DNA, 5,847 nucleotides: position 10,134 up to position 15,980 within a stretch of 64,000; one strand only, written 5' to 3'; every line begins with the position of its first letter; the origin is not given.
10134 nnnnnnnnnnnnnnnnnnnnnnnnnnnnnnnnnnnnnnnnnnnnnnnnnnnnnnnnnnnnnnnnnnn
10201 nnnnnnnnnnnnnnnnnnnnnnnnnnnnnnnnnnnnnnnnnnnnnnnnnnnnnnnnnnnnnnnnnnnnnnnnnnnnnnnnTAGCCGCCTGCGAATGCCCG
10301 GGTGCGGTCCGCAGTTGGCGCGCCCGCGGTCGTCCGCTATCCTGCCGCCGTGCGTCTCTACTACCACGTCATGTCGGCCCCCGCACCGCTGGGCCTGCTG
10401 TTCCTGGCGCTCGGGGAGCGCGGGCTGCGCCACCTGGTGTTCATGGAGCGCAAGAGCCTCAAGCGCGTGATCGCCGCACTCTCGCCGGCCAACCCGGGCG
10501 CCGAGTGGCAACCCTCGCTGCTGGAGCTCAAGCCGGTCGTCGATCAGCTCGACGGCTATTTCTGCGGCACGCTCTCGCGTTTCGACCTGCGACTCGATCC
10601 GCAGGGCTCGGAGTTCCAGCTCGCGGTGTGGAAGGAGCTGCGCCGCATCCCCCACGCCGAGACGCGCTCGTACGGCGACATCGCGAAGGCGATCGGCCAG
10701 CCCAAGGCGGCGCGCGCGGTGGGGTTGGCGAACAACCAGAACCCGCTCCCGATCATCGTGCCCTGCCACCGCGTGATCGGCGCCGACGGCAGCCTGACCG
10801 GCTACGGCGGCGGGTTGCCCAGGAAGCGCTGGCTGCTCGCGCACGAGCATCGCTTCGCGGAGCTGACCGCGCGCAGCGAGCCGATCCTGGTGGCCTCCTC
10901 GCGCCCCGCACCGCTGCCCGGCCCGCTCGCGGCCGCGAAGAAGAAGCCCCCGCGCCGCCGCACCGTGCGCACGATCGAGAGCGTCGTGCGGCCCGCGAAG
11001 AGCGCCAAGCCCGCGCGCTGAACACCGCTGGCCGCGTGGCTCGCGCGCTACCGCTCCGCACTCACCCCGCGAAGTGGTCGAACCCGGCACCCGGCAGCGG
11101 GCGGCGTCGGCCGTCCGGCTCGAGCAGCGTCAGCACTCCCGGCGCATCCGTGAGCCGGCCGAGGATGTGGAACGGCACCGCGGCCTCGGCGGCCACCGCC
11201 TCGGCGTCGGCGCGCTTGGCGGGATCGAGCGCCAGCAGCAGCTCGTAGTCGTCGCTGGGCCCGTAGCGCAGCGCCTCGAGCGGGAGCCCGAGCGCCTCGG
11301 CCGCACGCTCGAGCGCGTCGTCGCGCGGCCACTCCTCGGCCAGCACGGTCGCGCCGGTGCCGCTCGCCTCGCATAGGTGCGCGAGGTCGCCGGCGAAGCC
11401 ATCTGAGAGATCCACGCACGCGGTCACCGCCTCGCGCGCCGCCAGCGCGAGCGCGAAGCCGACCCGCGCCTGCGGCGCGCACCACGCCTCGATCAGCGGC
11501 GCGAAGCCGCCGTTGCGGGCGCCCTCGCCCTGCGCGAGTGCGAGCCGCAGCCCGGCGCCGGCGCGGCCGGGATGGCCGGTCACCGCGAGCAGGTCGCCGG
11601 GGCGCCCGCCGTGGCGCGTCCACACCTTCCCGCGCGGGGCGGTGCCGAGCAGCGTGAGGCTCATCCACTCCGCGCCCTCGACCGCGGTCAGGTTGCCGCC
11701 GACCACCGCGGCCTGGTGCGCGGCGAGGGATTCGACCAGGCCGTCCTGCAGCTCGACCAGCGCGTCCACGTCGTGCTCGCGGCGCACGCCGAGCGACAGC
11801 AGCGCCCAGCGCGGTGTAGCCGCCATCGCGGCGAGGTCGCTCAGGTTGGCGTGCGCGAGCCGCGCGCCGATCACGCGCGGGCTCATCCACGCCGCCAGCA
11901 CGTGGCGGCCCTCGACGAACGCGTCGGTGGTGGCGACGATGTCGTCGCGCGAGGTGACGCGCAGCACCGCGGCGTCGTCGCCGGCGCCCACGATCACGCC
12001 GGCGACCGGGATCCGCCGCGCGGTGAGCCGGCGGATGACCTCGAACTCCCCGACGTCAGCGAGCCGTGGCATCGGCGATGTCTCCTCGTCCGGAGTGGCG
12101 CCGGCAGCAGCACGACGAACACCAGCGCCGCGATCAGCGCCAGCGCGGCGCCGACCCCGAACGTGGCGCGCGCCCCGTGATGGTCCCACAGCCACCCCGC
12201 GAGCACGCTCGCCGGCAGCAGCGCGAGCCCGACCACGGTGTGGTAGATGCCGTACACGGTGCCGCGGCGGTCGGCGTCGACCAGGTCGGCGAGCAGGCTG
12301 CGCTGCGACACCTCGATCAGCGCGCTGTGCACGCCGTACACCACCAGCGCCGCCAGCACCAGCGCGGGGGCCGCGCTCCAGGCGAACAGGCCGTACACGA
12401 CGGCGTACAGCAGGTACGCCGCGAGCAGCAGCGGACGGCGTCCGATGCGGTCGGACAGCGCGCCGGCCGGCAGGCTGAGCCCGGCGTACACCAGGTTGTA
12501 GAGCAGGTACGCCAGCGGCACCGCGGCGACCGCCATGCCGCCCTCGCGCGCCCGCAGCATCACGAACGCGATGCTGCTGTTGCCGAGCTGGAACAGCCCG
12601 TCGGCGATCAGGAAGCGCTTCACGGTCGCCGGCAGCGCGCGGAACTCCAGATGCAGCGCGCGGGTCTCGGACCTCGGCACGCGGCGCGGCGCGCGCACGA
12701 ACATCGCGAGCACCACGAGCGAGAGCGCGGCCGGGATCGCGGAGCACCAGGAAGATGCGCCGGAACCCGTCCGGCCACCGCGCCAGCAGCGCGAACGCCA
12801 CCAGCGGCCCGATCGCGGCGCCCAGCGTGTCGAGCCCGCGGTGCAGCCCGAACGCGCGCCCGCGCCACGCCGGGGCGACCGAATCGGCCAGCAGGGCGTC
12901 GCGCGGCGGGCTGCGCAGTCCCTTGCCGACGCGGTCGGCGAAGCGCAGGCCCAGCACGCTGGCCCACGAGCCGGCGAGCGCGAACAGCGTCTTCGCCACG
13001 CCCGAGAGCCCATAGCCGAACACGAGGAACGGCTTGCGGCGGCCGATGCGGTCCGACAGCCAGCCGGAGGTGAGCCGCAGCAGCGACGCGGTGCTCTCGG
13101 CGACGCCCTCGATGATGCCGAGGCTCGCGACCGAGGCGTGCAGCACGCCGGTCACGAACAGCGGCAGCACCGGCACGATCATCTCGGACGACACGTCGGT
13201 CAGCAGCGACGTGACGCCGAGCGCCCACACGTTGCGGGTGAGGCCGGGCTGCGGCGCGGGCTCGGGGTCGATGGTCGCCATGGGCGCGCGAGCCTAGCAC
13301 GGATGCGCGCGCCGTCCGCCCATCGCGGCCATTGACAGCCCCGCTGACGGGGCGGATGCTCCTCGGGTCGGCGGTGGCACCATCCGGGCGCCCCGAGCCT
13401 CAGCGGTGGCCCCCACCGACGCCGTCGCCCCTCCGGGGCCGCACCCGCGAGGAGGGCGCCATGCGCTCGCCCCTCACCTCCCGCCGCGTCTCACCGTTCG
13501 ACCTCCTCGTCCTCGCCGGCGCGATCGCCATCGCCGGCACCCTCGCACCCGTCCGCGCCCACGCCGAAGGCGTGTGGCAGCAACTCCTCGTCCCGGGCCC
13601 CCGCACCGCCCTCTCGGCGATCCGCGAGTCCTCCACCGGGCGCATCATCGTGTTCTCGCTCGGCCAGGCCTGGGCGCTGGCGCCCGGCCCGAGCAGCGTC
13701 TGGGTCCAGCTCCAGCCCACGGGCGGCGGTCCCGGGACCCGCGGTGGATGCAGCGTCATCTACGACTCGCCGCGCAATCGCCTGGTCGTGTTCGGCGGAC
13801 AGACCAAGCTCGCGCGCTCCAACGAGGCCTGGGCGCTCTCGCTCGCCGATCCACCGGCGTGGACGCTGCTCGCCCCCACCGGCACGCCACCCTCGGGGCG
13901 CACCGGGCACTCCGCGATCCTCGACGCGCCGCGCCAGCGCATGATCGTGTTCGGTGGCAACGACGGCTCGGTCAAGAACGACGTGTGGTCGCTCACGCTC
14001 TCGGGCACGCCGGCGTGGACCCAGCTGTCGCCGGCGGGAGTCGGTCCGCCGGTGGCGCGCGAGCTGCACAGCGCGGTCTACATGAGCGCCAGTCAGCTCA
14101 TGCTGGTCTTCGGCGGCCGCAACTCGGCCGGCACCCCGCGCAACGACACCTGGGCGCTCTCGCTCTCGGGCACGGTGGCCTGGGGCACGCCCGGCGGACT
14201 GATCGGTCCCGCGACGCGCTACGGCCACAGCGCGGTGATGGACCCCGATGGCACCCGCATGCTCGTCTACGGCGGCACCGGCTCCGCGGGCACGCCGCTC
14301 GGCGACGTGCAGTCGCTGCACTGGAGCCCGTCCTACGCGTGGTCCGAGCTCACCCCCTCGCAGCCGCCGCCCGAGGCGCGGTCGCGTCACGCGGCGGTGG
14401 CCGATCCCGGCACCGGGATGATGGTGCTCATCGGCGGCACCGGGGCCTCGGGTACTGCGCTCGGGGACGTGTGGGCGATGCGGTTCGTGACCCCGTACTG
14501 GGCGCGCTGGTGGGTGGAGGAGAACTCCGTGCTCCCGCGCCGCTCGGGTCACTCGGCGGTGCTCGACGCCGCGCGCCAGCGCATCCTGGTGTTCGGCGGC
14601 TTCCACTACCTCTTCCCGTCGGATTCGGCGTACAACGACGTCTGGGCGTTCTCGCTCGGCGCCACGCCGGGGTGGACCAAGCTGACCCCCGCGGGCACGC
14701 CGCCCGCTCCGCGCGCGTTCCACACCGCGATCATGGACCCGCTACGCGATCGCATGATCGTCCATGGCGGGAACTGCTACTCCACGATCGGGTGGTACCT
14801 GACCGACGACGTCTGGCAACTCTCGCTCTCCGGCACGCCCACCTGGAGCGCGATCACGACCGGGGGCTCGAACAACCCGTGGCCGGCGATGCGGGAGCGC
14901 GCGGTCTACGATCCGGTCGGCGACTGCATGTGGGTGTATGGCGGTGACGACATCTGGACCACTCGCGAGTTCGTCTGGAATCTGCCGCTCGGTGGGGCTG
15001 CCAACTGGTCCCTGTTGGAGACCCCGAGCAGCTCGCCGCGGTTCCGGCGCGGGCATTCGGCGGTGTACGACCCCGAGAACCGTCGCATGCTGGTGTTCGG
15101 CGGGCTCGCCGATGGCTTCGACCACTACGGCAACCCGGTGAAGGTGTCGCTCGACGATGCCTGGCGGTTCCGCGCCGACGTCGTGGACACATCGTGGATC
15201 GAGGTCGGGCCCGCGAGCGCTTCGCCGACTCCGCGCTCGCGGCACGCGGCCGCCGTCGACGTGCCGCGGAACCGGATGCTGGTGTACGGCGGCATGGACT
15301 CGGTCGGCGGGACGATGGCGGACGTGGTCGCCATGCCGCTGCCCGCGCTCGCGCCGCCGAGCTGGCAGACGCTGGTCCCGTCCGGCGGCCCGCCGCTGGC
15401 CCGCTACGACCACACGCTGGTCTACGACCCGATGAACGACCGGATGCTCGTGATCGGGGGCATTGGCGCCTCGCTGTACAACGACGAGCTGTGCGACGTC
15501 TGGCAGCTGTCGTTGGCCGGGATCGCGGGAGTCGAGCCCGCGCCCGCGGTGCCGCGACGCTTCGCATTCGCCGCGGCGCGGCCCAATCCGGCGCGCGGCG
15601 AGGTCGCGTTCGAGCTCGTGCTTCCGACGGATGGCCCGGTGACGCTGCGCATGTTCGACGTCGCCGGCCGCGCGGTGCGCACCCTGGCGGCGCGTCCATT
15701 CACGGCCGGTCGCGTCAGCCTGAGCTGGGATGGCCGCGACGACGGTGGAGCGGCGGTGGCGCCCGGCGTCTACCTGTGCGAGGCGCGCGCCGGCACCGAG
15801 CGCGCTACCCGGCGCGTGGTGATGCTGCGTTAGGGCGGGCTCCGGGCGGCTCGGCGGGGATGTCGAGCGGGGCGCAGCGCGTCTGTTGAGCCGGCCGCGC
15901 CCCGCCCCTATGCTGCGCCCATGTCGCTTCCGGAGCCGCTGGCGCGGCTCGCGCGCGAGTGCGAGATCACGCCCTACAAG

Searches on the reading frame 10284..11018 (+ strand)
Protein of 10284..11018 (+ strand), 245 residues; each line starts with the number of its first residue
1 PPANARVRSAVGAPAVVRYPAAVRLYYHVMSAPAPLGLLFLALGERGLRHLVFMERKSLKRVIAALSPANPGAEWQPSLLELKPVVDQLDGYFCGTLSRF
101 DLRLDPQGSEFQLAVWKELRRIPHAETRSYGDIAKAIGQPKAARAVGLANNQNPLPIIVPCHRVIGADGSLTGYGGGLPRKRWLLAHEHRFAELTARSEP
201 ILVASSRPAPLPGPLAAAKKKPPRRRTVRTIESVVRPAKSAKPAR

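Call 59: search_protein_families(library=pfam, proteins=[window:10284-11018:+], max_evalue=0.0001)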
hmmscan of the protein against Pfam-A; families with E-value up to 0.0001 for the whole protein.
window:10284-11018:+ (245 aa): 2 families
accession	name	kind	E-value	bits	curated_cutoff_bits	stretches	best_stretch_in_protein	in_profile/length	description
PF01035.26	DNA_binding_1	-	1.2e-35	121.6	27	1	110-189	1-80/81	6-O-methylguanine DNA methyltransferase, DNA binding domain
PF02870.21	Methyltransf_1N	-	5.8e-06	27.2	21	1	26-106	2-71/71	6-O-methylguanine DNA methyltransferase, ribonuclease-like domain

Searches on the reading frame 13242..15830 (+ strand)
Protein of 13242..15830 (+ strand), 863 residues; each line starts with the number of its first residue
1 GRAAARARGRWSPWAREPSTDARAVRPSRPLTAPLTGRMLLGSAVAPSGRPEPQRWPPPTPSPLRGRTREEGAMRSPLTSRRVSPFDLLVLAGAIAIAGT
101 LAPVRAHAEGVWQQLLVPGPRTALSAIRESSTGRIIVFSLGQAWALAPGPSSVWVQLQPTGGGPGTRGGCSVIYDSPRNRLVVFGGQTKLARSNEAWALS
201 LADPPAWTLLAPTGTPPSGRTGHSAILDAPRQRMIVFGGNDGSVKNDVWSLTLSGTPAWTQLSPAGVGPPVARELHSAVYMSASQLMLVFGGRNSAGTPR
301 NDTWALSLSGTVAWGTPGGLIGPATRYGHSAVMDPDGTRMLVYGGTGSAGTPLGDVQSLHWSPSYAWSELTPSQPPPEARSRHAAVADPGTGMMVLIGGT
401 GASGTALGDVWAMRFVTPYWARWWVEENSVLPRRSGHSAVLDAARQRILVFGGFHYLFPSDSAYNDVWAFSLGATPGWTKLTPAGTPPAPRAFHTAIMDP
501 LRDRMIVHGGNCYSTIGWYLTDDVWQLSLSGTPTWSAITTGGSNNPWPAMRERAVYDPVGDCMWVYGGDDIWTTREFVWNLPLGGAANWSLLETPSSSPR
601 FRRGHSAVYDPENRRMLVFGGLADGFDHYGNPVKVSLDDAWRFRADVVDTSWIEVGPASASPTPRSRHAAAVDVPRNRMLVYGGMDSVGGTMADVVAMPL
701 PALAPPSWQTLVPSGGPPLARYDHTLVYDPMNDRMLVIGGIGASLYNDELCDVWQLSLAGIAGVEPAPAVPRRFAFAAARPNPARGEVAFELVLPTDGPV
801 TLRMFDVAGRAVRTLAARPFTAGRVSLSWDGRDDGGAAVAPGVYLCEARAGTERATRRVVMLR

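Call 59: search_protein_families(library=pfam, proteins=[window:13242-15830:+], max_evalue=0.0001)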
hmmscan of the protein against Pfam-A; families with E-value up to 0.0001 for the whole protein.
window:13242-15830:+ (863 aa): 9 families
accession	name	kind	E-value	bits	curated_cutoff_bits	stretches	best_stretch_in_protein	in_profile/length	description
PF24681.1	Kelch_KLHDC2_KLHL20_DRC7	-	7.6e-91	303.8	50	4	429-621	46-221/221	KLHDC2/KLHL20/DRC7 Kelch-repeats domain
PF24981.1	Beta-prop_ATRN-LZTR1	-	4.1e-88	295.8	50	5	323-513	37-222/289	Attractin/LZTR1 beta-propeller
PF13415.12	Kelch_3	-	9.6e-43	144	22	1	447-496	3-45/48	Galactose oxidase, central domain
PF13418.12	Kelch_4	-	8.5e-39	131.7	21.6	0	379-423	1-44/49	Galactose oxidase, central domain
PF13854.13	Kelch_HCF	-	5.5e-30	105.2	113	2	206-293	171-258/345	Host cell factor, Kelch-repeats domain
PF01344.31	Kelch_1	-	5.8e-13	48.5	20.1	0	731-757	10-33/46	Kelch motif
PF13860.13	FlgD_ig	-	2.8e-09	37.3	27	1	787-851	11-76/79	FlgD Ig-like domain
PF13964.12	Kelch_6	-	6.1e-07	29.7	25.3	0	434-486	2-48/50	Kelch motif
PF07646.21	Kelch_2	-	5e-05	23.5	21.3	0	443-468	9-26/48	Kelch motif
